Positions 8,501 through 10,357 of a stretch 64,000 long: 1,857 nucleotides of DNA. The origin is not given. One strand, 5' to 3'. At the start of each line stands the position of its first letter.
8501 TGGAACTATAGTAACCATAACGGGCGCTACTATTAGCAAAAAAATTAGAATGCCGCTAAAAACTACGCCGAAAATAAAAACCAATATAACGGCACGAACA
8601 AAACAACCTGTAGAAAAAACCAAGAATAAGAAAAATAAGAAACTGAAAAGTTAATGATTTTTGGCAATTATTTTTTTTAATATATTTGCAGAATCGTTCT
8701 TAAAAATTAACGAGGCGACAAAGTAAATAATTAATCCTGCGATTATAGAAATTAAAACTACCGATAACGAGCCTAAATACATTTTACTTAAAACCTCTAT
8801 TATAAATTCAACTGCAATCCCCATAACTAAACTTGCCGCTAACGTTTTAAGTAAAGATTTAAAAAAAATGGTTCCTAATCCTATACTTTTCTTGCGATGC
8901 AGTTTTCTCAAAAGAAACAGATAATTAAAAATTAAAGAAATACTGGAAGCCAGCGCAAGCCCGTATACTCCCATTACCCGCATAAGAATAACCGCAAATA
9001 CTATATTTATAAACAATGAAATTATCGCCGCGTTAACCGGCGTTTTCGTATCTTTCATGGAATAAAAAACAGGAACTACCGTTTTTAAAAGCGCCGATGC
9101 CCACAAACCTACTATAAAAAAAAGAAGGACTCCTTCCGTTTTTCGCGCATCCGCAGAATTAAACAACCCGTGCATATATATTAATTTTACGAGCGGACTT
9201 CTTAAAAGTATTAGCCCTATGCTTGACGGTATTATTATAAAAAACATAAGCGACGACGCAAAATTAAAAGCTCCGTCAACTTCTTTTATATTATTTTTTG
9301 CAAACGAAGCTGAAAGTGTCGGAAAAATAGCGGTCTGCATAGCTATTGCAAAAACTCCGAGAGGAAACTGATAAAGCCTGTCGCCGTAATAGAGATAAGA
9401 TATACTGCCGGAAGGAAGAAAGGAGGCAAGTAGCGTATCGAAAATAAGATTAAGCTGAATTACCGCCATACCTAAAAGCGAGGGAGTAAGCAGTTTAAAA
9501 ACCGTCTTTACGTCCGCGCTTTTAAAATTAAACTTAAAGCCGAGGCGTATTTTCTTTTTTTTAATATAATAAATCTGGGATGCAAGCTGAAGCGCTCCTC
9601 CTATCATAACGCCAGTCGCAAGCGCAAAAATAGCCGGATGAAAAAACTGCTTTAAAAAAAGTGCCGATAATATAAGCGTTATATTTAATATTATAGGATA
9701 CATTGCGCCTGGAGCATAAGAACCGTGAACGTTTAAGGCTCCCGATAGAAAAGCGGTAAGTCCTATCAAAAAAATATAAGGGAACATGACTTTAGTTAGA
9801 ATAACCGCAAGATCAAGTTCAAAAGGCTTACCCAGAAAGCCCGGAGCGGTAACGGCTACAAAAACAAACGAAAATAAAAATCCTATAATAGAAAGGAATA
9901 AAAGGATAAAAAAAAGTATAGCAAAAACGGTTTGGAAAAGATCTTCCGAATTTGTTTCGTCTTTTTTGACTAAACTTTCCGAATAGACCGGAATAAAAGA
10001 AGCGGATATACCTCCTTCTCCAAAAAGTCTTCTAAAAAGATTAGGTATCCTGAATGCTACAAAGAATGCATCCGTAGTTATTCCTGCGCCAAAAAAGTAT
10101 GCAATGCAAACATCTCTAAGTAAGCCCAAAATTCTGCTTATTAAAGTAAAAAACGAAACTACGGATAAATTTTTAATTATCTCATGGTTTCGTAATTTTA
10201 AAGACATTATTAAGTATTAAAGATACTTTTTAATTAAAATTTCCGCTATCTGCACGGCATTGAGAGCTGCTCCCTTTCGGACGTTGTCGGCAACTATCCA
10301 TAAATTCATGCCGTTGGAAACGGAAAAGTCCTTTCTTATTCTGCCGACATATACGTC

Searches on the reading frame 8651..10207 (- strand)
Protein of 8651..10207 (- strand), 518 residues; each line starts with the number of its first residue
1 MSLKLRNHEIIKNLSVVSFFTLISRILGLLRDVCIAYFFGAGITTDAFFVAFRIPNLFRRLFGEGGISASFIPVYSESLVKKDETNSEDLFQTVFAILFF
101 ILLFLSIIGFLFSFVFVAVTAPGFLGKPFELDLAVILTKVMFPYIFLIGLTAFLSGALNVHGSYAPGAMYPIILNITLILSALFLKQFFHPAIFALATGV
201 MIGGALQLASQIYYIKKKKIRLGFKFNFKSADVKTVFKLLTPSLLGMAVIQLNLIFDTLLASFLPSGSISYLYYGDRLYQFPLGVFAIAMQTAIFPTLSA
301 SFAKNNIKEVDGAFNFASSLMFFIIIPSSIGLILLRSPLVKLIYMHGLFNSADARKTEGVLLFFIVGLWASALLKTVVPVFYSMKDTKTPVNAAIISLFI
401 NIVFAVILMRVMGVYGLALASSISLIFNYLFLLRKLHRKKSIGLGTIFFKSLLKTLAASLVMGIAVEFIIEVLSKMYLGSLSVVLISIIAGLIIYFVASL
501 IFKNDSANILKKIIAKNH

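Call 76: search_protein_families(library=pfam, proteins=[window:8651-10207:-], max_evalue=0.00001)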
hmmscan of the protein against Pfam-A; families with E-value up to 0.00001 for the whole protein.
window:8651-10207:- (518 aa): 2 families
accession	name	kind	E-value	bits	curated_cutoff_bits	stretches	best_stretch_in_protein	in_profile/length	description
PF03023.19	MurJ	-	1.1e-115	387.3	27.4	1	35-479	1-443/451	Lipid II flippase MurJ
PF01554.23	MatE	-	2.5e-06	27.7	24.9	1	242-407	1-161/161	MatE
